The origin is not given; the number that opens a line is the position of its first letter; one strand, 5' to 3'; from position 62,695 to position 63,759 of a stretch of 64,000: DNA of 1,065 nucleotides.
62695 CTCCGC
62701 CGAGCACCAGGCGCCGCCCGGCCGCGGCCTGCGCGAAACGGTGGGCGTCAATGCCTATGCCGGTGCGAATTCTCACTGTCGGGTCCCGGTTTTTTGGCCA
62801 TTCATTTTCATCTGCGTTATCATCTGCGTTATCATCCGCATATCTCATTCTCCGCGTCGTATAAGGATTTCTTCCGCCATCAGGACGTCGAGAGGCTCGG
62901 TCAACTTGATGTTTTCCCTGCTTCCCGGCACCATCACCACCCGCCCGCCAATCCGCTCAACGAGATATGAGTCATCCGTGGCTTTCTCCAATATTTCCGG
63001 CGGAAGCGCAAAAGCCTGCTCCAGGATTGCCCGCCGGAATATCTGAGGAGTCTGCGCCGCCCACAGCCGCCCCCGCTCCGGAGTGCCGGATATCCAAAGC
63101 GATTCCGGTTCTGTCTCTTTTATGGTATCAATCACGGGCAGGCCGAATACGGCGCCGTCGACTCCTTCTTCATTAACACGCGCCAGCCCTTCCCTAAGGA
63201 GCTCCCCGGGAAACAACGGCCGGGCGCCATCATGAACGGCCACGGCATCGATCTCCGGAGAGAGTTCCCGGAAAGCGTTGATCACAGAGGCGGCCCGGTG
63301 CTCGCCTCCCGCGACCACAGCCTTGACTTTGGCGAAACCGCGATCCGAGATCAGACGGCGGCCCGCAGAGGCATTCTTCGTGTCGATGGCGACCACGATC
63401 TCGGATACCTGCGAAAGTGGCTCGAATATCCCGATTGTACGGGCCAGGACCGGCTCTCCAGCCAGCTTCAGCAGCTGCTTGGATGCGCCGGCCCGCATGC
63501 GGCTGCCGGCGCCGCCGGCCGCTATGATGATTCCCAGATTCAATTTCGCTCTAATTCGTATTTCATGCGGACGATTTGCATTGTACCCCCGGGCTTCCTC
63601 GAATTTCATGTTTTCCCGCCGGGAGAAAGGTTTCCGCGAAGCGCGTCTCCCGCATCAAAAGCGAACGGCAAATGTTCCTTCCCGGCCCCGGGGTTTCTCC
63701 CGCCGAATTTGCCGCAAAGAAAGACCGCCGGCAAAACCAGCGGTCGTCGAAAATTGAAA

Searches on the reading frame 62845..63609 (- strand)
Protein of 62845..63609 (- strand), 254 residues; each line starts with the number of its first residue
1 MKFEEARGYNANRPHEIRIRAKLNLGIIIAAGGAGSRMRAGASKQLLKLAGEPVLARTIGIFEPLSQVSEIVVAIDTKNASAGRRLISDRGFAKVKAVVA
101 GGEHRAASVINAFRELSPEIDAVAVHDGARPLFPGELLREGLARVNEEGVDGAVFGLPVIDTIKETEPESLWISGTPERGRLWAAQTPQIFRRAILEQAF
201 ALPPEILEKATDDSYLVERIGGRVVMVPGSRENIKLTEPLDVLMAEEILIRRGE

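Call 83: search_protein_families(library=pfam, proteins=[window:62845-63609:-], max_evalue=0.01)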
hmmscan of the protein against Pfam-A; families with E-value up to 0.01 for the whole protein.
window:62845-63609:- (254 aa): 2 families
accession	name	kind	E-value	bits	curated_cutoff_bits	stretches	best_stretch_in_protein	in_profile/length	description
PF01128.25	IspD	-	2.7e-56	191.2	27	1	27-249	3-219/221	2-C-methyl-D-erythritol 4-phosphate cytidylyltransferase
PF12804.13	NTP_transf_3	-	3.3e-11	44.1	27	1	28-155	2-121/160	MobA-like NTP transferase domain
